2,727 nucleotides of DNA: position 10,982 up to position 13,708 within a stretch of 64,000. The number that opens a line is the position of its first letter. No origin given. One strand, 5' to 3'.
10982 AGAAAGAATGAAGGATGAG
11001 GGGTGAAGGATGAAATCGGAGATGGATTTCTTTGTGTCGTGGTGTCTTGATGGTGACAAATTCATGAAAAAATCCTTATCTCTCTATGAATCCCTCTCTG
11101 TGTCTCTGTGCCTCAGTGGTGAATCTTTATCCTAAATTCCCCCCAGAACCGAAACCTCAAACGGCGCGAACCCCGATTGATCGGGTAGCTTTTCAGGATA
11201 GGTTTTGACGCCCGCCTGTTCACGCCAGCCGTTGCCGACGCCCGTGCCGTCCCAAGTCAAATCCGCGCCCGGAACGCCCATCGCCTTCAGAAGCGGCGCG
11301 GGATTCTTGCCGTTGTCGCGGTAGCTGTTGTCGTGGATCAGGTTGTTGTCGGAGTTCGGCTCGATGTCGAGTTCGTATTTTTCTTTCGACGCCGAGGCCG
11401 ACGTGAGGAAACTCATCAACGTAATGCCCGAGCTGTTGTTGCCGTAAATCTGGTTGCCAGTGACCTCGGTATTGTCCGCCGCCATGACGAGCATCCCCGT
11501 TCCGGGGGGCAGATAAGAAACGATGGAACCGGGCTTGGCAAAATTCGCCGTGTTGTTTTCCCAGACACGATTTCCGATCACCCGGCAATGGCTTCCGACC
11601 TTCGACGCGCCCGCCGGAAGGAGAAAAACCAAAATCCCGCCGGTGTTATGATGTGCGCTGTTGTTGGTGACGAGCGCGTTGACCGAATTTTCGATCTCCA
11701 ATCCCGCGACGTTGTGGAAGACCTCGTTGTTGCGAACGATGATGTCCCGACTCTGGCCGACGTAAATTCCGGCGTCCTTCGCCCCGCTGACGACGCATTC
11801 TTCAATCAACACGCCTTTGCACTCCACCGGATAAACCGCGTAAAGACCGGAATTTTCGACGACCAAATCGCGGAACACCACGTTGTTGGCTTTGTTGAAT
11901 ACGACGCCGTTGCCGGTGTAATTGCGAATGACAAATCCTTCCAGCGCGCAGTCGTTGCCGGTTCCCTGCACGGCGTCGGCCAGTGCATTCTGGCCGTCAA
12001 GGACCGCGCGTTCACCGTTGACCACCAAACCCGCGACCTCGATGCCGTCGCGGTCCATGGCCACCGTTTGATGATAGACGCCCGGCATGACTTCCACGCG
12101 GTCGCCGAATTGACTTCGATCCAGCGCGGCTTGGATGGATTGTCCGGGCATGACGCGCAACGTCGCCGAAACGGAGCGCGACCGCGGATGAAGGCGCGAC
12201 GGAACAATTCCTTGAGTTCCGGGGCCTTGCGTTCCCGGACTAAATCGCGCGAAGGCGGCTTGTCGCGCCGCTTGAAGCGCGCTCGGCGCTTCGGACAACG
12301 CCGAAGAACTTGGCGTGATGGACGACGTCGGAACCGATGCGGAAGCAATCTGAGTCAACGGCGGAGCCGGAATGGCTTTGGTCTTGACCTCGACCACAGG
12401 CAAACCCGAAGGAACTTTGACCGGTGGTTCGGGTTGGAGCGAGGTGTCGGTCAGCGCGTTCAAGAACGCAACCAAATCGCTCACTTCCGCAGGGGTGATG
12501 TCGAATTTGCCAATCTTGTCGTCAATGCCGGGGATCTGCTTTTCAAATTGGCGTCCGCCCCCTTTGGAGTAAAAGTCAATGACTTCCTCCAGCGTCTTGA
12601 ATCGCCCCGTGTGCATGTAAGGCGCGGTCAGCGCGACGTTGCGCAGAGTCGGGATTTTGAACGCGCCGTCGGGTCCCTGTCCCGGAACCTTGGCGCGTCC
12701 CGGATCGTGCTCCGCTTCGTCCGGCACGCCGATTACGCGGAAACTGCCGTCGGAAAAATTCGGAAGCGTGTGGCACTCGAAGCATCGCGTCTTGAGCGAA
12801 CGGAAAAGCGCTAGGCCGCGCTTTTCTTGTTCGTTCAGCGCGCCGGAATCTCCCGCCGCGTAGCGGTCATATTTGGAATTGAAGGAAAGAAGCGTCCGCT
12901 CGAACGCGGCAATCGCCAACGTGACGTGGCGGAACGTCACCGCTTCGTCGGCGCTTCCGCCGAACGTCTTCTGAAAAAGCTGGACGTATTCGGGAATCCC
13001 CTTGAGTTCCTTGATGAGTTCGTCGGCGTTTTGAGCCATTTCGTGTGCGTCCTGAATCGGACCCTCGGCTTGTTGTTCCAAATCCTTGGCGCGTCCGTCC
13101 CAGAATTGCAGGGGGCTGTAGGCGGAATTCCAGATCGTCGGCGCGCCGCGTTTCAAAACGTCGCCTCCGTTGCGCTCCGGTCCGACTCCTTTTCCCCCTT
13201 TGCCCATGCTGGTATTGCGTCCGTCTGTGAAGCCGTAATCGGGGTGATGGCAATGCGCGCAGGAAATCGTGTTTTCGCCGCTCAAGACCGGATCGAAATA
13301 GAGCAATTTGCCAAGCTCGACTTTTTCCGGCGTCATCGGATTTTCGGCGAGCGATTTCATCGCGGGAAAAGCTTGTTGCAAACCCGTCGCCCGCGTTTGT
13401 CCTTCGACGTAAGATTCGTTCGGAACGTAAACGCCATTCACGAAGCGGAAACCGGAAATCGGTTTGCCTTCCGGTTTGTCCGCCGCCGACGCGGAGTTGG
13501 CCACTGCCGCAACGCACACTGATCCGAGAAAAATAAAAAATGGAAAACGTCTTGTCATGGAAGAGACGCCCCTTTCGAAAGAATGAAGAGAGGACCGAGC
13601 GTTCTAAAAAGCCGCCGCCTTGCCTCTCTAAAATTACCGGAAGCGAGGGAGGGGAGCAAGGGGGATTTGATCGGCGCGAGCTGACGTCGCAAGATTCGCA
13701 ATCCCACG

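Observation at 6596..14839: Candidate undescribed secreted system: DUF58, di-haem MauG/CCP fused to beta-helix, two Cys-ladder beta-solenoids, stand-alone beta-helix paralogue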

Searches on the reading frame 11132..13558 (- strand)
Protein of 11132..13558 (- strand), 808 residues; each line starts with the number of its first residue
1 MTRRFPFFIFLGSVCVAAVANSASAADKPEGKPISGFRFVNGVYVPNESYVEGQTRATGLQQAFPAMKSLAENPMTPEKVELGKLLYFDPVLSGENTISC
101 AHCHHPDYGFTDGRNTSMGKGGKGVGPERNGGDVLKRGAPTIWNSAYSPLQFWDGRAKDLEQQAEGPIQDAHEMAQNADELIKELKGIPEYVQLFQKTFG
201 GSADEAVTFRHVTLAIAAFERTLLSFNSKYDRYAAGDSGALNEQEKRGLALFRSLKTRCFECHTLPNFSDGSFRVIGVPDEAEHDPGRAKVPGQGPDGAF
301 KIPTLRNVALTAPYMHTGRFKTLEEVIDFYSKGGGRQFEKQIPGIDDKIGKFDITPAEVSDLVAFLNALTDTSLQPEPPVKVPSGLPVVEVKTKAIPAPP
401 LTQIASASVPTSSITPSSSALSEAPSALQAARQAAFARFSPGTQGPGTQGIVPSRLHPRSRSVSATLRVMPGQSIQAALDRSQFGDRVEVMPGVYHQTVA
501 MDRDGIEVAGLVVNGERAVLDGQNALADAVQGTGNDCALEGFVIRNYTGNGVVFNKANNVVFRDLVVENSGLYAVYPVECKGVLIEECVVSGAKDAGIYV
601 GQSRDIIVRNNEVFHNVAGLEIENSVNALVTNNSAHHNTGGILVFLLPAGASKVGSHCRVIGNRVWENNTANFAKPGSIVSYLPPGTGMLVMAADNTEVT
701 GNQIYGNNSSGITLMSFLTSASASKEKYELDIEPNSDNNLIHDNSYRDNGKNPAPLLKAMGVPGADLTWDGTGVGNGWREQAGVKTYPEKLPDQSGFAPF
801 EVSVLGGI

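Call 4: search_protein_families(library=pfam, proteins=[window:11132-13558:-], max_evalue=0.01)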
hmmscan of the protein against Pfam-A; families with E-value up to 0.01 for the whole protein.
window:11132-13558:- (808 aa): 4 families
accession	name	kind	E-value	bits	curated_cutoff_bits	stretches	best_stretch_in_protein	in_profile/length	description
PF03150.19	CCP_MauG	-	1.3e-56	191.8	25.6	1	77-238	1-148/149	Di-haem cytochrome c peroxidase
PF13229.12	Beta_helix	-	2.3e-17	63.5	25.9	2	532-664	7-138/158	Right handed beta helix region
PF05048.19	NosD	-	4.3e-12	46.4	23.6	1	542-752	10-175/212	Periplasmic copper-binding protein (NosD)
PF00034.26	Cytochrom_C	-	0.0014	20.4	21.3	0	256-369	9-89/90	Cytochrome c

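Call 5: search_protein_families(library=ncbifam, proteins=[window:11132-13558:-], max_evalue=0.01)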
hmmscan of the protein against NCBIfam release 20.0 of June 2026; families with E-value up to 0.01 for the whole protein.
window:11132-13558:- (808 aa): 9 families
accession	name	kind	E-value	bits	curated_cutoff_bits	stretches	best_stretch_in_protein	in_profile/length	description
TIGR04039.1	MXAN_0977_Heme2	hypoth_equivalog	6.7e-73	245.6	362.85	1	71-381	3-333/336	MbnH family di-heme enzyme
TIGR03805.1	beta_helix_1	subfamily_domain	2e-71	240.7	141.5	1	475-756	1-295/314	parallel beta-helix domain-containing protein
TIGR03791.1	TTQ_mauG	equivalog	2.5e-68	230.4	443.85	1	75-379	1-288/291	tryptophan tryptophylquinone biosynthesis enzyme MauG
TIGR03981.2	SAM_quin_mod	hypoth_equivalog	4.1e-43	147.8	340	2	190-330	212-358/411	His-Xaa-Ser system-associated MauG-like protein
TIGR04247.1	NosD_copper_fam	subfamily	1.1e-12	47.3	300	1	475-783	1-313/377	nitrous oxide reductase family maturation protein NosD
TIGR03804.1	para_beta_helix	repeat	1.1e-07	31.4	19.45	1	582-616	9-42/44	parallel beta-helix repeat protein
NF052341.1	hydrazine_gamma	equivalog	3.1e-05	23.1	625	0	237-265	189-217/339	hydrazine synthase subunit gamma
NF052342.1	hydrazine_BC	exception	0.0032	15.7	1250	0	236-264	539-567/690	hydrazine synthase subunit beta-gamma fusion subunit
NF051861.1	PolglcturonPglBAgro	equivalog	0.0097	14.7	600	0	533-610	109-190/437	polygalacturonase PglB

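Call 9: find_homologous_proteins(query=window:11132-13558:-, max_evalue=1e-10)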
Query window:11132-13558:- (808 aa): 3476 proteins with E <= 1e-10 among 8000 candidates; the best 120 are listed.
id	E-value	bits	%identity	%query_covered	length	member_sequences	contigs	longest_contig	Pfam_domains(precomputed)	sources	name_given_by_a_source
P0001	0.0e+0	1848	100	100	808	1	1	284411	PF13229.13,PF03150.20,PF22842.4,PF05048.20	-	-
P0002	0.0e+0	1279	70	100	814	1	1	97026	PF13229.13,PF03150.20,PF22842.4,PF05048.20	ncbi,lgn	-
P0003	0.0e+0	1242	69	100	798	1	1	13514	PF13229.13,PF03150.20,PF22842.4,PF05048.20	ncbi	-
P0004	0.0e+0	1187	66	99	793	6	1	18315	PF13229.13,PF03150.20,PF22842.4,PF05048.20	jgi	jgi:parallel beta-helix repeat protein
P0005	0.0e+0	1174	65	98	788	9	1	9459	PF13229.13,PF03150.20,PF22842.4,PF05048.20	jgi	-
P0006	0.0e+0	1165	65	100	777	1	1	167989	PF13229.13,PF03150.20,PF22842.4,PF05048.20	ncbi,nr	ncbi:MAG: right-handed parallel beta-helix repeat-containing protein [Verrucomicrobia bacterium]|nr:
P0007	0.0e+0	1164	66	98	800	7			PF13229.13,PF03150.20,PF22842.4,PF05048.20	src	-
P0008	0.0e+0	1163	66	98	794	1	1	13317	PF13229.13,PF03150.20,PF22842.4,PF05048.20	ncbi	-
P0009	0.0e+0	1163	66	96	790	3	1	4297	PF13229.13,PF03150.20,PF22842.4,PF05048.20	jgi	-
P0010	0.0e+0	1162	67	96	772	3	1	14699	PF13229.13,PF03150.20,PF22842.4,PF05048.20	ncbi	-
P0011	0.0e+0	1161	65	99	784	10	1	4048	PF13229.13,PF03150.20,PF22842.4,PF05048.20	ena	-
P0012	0.0e+0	1160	65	98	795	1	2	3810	PF13229.13,PF03150.20,PF05048.20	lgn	-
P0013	0.0e+0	1159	66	97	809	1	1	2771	PF13229.13,PF03150.20,PF22842.4,PF05048.20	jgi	jgi:cytochrome c peroxidase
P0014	0.0e+0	1154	66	98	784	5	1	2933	PF13229.13,PF03150.20,PF22842.4,PF05048.20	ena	-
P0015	0.0e+0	1149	67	95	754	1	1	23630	PF13229.13,PF03150.20,PF22842.4,PF05048.20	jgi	jgi:parallel beta-helix repeat protein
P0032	0.0e+0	1051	61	97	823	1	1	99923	PF13229.13,PF03150.20,PF22842.4,PF05048.20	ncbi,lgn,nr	ncbi:MAG: right-handed parallel beta-helix repeat-containing protein [Planctomycetia bacterium]|nr:r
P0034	0.0e+0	1027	59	98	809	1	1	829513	PF13229.13,PF03150.20,PF22842.4,PF00034.27,PF05048.20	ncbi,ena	-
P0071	2.6e-245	835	52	95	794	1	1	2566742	PF13229.13,PF03150.20,PF22842.4,PF05048.20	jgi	jgi:cytochrome c peroxidase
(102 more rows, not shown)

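Call 10: find_encoding_contigs(protein=P0002, flank=10000, max_places=2)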
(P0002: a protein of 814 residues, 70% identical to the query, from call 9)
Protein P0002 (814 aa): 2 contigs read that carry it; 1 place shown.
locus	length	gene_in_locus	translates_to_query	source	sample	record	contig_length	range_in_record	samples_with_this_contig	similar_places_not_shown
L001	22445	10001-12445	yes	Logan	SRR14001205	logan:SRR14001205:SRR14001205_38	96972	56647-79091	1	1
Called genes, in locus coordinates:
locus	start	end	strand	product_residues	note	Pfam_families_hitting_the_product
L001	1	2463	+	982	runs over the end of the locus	-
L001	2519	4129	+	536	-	PF04055:Radical_SAM, PF13186:SPASM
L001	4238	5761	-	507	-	PF00282:Pyridoxal_deC, PF00266:Aminotran_5 (weak)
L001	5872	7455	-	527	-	PF00370:FGGY_N, PF02782:FGGY_C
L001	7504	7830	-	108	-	PF17209:Hfq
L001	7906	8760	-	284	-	PF01715:IPPT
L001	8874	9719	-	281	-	PF12146:Hydrolase_4, PF00561:Abhydrolase_1, PF12697:Abhydrolase_6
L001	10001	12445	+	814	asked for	PF03150:CCP_MauG, PF22842:Pel9A-like_beta_helix, PF13229:Beta_helix, PF05048:NosD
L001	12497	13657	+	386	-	PF22842:Pel9A-like_beta_helix, PF05048:NosD, PF13229:Beta_helix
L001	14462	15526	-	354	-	PF00962:A_deaminase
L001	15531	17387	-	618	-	PF01061:ABC2_membrane (faint), PF12679:ABC2_membrane_2, PF12730:ABC2_membrane_4 (faint), PF12698:ABC2_membrane_3, PF12679:ABC2_membrane_2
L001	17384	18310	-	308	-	PF00005:ABC_tran, PF13304:AAA_21 (weak)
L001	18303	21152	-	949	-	-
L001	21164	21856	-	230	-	PF00005:ABC_tran, PF13304:AAA_21 (faint)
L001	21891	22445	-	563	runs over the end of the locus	-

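Call 11: find_encoding_contigs(protein=P0006, flank=10000, max_places=2)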
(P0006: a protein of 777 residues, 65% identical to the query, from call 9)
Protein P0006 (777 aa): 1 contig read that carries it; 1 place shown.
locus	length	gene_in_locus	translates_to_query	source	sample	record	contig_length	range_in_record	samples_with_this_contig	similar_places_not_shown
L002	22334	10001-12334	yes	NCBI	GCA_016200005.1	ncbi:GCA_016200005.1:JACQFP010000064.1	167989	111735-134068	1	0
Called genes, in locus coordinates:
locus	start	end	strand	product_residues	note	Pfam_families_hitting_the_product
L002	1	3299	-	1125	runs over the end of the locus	-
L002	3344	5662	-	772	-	-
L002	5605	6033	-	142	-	-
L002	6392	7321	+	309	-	PF20434:BD-FAE, PF01738:DLH (faint), PF03959:FSH1, PF07859:Abhydrolase_3, PF00326:Peptidase_S9, PF12146:Hydrolase_4 (weak)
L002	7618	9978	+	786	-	-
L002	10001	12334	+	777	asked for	PF03150:CCP_MauG, PF22842:Pel9A-like_beta_helix (weak), PF05048:NosD, PF13229:Beta_helix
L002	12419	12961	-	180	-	PF01923:Cob_adeno_trans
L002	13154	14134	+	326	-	-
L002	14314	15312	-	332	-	PF07833:Cu_amine_oxidN1 (weak), PF01520:Amidase_3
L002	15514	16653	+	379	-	PF00285:Citrate_synt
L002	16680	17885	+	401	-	PF08442:ATP-grasp_2, PF13549:ATP-grasp_5 (faint), PF24948:Citrate_synth_N, PF00549:Ligase_CoA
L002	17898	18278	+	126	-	PF13650:Asp_protease_2 (weak), PF13975:gag-asp_proteas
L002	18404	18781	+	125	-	-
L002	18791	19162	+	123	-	PF00903:Glyoxalase, PF12681:Glyoxalase_2 (weak), PF13669:Glyoxalase_4 (faint)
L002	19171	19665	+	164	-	-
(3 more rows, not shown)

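Call 12: find_encoding_contigs(protein=P0032, flank=10000, max_places=2)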
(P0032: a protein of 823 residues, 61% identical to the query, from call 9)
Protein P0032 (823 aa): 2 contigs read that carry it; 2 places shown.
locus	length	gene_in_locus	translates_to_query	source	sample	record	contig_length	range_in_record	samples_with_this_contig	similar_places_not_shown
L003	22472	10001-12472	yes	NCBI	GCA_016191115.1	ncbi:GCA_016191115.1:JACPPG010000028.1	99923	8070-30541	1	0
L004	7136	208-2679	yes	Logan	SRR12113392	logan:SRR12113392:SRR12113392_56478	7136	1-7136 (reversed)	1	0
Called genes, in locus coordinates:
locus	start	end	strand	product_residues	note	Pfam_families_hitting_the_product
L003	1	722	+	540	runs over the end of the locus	PF07591:PT-HINT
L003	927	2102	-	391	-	PF04892:VanZ-LLP1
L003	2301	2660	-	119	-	PF05154:TM2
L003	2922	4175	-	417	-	PF00994:MoCF_biosynth, PF18146:CinA_KH, PF02464:CinA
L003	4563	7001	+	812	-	PF04945:YHS, PF19335:HMBD, PF00122:E1-E2_ATPase, PF00702:Hydrolase, PF08282:Hydrolase_3 (faint)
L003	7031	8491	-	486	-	PF07690:MFS_1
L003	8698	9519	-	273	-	PF07596:SBP_bac_10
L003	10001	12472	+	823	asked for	PF03150:CCP_MauG, PF22842:Pel9A-like_beta_helix (weak), PF05048:NosD, PF13229:Beta_helix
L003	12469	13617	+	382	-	PF22842:Pel9A-like_beta_helix, PF05048:NosD, PF13229:Beta_helix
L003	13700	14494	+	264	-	PF00106:adh_short, PF08659:KR, PF23441:SDR (weak), PF13561:adh_short_C2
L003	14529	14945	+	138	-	PF07883:Cupin_2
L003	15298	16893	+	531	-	-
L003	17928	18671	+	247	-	PF01618:MotA_ExbB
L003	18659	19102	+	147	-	PF02472:ExbD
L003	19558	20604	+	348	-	PF00158:Sigma54_activat, PF13191:AAA_16 (weak), PF14532:Sigma54_activ_2, PF00004:AAA (weak), PF07728:AAA_5, PF25601:AAA_lid_14, PF02954:HTH_8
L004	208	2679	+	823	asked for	PF03150:CCP_MauG, PF22842:Pel9A-like_beta_helix (weak), PF05048:NosD, PF13229:Beta_helix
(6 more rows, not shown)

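Call 15: search_solved_structures(query=window:11132-13558:-, max_evalue=0.001, show_alignments=3)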
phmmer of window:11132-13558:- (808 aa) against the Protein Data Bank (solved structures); distinct sequences matched with E-value up to 0.001: 30.
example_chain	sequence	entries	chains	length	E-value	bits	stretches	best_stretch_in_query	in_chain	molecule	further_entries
3hq6_A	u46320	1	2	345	1.2e-53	185.8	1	52-329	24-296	Cytochrome c551 peroxidase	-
3hq8_A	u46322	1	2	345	1.2e-53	185.8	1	52-329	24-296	Cytochrome c551 peroxidase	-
2c1u_A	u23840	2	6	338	1.4e-53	185.6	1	66-332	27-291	DI-HAEM CYTOCHROME C PEROXIDASE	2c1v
3hq9_A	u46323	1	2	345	2.3e-53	184.9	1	52-329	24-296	Cytochrome c551 peroxidase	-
4aao_A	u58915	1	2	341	8e-53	183.1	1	45-372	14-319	CYTOCHROME C551 PEROXIDASE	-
4aal_A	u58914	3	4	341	1.1e-52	182.6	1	45-372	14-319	CYTOCHROME C551 PEROXIDASE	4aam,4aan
3hq7_A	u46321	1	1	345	4.5e-52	180.6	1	52-329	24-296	Cytochrome c551 peroxidase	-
1iqc_A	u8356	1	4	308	1.1e-50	176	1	71-332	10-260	di-heme peroxidase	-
1nml_A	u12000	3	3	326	1.5e-50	175.6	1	61-329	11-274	di-haem cytochrome c peroxidase | Cytochrome c peroxidase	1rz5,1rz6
1zzh_A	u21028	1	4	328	1.2e-48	169.3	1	56-331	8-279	cytochrome c peroxidase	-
1eb7_A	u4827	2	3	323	4e-47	164.2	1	62-366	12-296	CYTOCHROME C551 PEROXIDASE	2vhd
6qkn_A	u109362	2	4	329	4e-46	160.9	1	55-346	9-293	Cytochrome-c peroxidase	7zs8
6fu3_A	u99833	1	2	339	4.1e-46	160.9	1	55-360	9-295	Protein CcpR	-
6e1c_A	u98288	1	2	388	8.8e-44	153.2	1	64-386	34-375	Di-heme enzyme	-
3o5c_A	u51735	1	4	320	2.8e-43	151.5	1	76-385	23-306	Cytochrome c551 peroxidase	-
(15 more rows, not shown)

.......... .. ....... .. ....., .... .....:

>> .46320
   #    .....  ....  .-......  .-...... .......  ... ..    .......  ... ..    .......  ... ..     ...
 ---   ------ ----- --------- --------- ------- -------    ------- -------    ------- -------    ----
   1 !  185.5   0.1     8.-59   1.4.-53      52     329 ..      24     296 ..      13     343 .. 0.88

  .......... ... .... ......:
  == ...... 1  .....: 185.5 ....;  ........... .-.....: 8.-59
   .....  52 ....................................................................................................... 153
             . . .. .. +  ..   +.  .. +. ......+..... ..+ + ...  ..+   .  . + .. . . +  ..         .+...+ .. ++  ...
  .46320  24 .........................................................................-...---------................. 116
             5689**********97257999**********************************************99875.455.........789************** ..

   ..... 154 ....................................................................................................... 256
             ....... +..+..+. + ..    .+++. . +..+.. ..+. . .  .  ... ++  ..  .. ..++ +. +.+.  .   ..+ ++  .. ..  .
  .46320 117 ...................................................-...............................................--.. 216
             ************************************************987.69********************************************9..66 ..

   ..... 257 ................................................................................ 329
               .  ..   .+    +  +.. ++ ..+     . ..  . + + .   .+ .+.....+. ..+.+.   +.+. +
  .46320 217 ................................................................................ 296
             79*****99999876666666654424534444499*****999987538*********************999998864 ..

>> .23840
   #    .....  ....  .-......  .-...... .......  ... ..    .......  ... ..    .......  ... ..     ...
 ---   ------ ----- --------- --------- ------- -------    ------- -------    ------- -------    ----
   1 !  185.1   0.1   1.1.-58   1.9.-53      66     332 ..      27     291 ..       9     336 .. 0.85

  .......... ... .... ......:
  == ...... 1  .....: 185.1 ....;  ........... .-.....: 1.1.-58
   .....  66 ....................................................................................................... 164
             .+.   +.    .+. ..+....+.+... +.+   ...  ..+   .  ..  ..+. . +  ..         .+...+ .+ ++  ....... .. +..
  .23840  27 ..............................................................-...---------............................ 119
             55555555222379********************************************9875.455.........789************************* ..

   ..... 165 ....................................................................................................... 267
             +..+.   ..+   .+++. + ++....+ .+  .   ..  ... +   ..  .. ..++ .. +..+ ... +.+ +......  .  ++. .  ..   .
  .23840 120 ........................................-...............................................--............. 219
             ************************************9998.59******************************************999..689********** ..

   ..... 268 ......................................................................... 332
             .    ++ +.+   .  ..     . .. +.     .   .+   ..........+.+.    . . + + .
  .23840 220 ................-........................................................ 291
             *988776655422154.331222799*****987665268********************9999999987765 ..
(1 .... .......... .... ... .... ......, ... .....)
